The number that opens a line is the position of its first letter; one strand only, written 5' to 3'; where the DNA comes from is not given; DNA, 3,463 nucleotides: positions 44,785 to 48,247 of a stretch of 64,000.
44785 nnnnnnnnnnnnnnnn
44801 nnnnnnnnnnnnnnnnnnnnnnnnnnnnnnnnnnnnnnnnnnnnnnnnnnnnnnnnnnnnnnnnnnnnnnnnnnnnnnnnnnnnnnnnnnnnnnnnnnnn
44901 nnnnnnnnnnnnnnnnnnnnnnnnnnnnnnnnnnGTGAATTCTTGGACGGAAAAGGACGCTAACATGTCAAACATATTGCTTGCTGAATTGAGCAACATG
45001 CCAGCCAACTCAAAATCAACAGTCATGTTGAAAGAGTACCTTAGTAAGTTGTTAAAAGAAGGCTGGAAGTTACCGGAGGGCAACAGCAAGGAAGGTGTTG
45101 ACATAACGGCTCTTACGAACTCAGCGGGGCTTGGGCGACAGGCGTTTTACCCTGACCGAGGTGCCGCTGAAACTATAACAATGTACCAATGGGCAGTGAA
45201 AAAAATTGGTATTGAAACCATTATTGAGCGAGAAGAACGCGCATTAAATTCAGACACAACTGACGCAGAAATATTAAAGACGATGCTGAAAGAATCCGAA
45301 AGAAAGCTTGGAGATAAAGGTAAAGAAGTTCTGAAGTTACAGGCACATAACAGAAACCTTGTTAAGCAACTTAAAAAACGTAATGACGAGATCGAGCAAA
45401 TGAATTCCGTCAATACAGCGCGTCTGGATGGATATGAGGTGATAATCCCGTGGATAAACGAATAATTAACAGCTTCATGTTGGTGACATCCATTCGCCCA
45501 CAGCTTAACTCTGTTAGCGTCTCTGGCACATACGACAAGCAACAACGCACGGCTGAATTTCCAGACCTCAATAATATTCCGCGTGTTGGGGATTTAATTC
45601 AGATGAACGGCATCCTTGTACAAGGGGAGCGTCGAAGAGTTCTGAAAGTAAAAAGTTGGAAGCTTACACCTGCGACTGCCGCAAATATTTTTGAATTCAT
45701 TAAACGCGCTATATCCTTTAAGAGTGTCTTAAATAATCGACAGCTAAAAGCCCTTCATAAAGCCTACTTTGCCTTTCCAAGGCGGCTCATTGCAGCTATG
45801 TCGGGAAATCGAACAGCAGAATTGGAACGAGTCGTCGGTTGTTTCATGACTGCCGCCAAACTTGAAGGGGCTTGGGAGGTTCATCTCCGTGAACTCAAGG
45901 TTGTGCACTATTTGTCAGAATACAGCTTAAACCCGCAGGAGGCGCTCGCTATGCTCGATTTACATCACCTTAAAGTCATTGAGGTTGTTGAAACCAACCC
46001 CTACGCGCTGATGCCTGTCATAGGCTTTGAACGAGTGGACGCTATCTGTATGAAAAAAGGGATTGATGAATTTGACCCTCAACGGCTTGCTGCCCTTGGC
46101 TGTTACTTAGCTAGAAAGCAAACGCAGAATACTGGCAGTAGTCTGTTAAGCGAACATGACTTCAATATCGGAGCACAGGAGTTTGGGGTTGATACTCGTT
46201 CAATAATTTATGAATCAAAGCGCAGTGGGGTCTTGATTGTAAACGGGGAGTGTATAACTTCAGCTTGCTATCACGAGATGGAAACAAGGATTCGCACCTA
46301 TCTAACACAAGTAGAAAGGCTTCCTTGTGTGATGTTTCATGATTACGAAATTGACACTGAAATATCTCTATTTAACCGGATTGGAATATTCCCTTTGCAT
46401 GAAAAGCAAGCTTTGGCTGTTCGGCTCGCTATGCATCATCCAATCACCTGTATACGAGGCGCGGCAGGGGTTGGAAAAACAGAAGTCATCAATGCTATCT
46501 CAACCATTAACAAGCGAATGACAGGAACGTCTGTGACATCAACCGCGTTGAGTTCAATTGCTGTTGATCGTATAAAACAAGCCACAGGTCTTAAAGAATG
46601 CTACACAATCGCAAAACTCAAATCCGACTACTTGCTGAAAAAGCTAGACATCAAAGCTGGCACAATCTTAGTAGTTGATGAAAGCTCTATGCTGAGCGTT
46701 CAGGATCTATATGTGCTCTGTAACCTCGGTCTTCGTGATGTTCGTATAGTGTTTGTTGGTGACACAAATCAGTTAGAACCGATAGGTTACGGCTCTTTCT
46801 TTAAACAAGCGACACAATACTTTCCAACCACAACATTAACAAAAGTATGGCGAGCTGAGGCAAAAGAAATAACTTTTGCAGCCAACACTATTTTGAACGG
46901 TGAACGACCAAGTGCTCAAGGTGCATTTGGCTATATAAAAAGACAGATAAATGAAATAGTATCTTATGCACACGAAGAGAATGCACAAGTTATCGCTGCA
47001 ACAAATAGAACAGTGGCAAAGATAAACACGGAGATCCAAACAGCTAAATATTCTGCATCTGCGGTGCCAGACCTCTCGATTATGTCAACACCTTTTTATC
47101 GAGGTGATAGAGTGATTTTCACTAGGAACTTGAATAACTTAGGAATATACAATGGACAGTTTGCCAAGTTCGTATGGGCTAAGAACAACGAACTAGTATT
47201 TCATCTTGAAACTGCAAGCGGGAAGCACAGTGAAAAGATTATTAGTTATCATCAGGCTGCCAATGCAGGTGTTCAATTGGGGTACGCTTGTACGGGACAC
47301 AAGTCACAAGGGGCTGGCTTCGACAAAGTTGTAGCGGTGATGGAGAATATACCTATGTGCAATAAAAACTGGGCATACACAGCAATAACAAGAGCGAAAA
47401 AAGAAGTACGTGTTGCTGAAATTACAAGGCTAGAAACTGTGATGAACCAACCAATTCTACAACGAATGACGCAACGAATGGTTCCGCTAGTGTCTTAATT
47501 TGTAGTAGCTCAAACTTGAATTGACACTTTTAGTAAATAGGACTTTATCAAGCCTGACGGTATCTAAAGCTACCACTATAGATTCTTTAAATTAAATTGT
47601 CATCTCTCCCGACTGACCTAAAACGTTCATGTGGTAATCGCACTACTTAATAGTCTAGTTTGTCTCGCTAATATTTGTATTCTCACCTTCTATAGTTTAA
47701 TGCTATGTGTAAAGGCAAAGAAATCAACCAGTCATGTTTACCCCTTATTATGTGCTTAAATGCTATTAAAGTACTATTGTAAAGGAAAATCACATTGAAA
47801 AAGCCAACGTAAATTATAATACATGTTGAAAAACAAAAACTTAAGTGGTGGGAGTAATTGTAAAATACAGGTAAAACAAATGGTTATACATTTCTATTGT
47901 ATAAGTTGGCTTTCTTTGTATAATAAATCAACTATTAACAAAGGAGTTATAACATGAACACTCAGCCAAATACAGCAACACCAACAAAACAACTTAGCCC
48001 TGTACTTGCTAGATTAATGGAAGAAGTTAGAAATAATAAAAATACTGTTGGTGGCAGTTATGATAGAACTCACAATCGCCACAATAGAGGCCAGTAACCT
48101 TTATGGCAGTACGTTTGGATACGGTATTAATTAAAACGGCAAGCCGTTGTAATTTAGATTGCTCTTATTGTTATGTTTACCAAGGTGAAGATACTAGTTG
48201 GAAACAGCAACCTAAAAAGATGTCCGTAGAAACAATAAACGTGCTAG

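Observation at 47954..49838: Exporter-less yhhABC cyclophane RiPP cluster inside a defence island: candidate intracellular or anti-phage peptide system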

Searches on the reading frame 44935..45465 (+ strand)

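Call 13: search_protein_families(library=pfam, proteins=[window:44935-45465:+], max_evalue=0.001)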
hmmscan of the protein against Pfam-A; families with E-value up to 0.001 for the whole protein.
window:44935-45465:+ (176 aa): 1 family
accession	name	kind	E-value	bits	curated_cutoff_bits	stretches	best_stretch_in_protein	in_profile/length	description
PF06818.20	Fez1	-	0.00015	22.7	34.4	1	113-165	14-66/199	Fez1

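Call 22: search_protein_families(library=padloc, proteins=[window:44935-45465:+], max_evalue=0.001)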
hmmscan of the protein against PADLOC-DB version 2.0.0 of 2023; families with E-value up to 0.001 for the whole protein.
window:44935-45465:+ (176 aa): 0 families

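Call 24: search_protein_families(library=ncbifam, proteins=[window:44935-45465:+], max_evalue=0.01)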
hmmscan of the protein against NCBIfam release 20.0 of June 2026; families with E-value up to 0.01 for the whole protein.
window:44935-45465:+ (176 aa): 3 families
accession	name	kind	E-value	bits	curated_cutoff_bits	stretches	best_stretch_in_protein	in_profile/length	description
NF041007.1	cell_div_CdvA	equivalog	0.00021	20.8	350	1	87-160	73-144/235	cell division protein CdvA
NF009649.0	PRK13182.1-5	equivalog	0.0022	18.1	265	1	94-162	90-163/186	chromosome-anchoring protein RacA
TIGR02169.1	SMC_prok_A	equivalog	0.0037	15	729.4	1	92-168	908-983/1165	chromosome segregation protein SMC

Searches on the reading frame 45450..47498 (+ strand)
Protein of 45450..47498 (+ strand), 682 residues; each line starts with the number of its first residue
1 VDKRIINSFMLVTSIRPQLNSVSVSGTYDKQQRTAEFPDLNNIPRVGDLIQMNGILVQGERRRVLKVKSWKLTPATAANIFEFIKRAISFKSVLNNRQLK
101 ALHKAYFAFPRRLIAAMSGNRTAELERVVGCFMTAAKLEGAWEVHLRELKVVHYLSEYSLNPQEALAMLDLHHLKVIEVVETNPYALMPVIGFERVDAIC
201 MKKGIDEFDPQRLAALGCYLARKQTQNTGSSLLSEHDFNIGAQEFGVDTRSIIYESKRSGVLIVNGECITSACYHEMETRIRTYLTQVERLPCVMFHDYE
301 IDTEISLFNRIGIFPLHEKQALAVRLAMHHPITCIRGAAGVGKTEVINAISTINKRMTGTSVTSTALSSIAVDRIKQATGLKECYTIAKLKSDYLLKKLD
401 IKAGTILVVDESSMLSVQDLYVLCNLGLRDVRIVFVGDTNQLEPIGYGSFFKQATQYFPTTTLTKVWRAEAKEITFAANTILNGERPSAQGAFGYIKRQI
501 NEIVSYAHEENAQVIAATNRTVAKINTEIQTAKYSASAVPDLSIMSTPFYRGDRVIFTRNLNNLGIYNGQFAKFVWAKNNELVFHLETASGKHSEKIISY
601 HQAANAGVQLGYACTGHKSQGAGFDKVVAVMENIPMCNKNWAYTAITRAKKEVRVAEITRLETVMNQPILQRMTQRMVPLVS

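Call 4: search_protein_families(library=ncbifam, proteins=[window:45450-47498:+], max_evalue=0.01)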
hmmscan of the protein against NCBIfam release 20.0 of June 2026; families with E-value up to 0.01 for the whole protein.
window:45450-47498:+ (682 aa): 8 families
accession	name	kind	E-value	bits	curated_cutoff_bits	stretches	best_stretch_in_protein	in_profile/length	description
TIGR01448.2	helicase_RecD2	equivalog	5.7e-64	216.5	500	1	134-655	124-686/713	SF1B family DNA helicase RecD2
TIGR02768.1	TraA_Ti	equivalog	3.3e-35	121.6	590.45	1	315-656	359-714/751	Ti-type conjugative transfer relaxase TraA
TIGR01447.1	recD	equivalog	2e-27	96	310.15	2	522-657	445-574/597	exodeoxyribonuclease V subunit alpha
NF010402.0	PRK13826.1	subfamily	1.8e-23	82.4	1317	1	319-655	386-735/1102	Dtr system oriT relaxase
NF010464.0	PRK13889.1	subfamily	1.1e-22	79.8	1015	1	317-654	348-698/992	conjugal transfer relaxase TraA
NF008127.0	PRK10875.1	equivalog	1.6e-16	60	671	1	522-676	458-606/619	exodeoxyribonuclease V subunit alpha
TIGR02760.1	TraI_TIGR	equivalog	1e-11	43.1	929.85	2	319-533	1025-1248/1960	conjugative transfer relaxase/helicase TraI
NF010263.0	PRK13709.1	equivalog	3.8e-10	37.7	2212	1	321-453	976-1114/1752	conjugative transfer relaxase/helicase TraI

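Call 5: search_protein_families(library=pfam, proteins=[window:45450-47498:+], max_evalue=0.01)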
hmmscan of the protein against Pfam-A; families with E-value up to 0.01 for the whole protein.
window:45450-47498:+ (682 aa): 8 families
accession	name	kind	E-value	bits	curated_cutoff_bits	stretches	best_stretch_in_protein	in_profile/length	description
PF13604.12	AAA_30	-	8.8e-31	107.6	27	1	316-489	2-176/191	AAA domain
PF13245.12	AAA_19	-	1.9e-18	67.4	25.1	1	320-446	1-133/134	AAA domain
PF14490.11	HHH_RecD2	-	1.1e-12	48.2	27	1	150-230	7-90/92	ATP-dependent RecD2 DNA helicase HHH domain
PF01443.25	Viral_helicase1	-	1e-09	39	21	2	593-654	157-225/228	Viral superfamily 1 RNA helicase core domain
PF13538.12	UvrD_C_2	-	4.4e-08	33.3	27.4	1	611-655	2-51/52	UvrD-like helicase C-terminal domain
PF18335.7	SH3_13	-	3.7e-05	23.9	41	1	525-570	1-47/65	ATP-dependent RecD-like DNA helicase SH3 domain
PF13401.12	AAA_22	-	0.0004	21.1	27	1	329-443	4-127/130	AAA domain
PF13086.12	AAA_11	-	0.00056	20.2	27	0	316-375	2-68/257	AAA domain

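Call 22: search_protein_families(library=padloc, proteins=[window:45450-47498:+], max_evalue=0.001)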
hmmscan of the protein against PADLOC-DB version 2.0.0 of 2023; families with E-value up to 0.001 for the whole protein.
window:45450-47498:+ (682 aa): 9 families
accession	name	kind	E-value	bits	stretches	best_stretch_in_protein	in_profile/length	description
PDLC01734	typeIV_RecD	-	3.1e-38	129.6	1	277-653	302-712/763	RecD_0_IVD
PDLC05064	PDC-S68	-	2.7e-26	89.6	2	510-655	951-1096/1273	-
PDLC05035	PDC-S53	-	3.6e-26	89.5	2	295-474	475-650/900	-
PDLC05065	PDC-S68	-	1e-24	84.5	2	320-462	610-762/1221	-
PDLC05066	PDC-S68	-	1.2e-24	84.5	2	318-462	581-738/1202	-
PDLC01148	RecD_like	-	2.9e-24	83.3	2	234-484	237-487/719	RecD/Tra ATPase fused to N-terminal HHH domain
PDLC04475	PDC-M16A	-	1.6e-18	64.7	2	608-662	432-490/721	-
PDLC04476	PDC-M16A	-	4.2e-18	63.1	1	608-666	420-482/691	-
PDLC04472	PDC-M16A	-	1.2e-09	35.1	1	608-667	646-709/930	-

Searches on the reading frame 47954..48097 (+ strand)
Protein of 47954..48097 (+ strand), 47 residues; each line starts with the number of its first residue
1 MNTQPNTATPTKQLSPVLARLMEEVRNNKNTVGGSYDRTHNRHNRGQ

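Call 4: search_protein_families(library=ncbifam, proteins=[window:47954-48097:+], max_evalue=0.01)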
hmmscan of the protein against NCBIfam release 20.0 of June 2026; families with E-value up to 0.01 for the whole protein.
window:47954-48097:+ (47 aa): 1 family
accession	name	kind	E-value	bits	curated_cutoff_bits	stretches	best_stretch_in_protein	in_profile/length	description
NF041705.1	RIPP_cyclo_YhhA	equivalog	4.9e-18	65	36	1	15-45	3-33/33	YhhA family cyclophane-containing RiPP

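Call 5: search_protein_families(library=pfam, proteins=[window:47954-48097:+], max_evalue=0.01)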
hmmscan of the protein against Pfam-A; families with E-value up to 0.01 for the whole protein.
window:47954-48097:+ (47 aa): 0 families
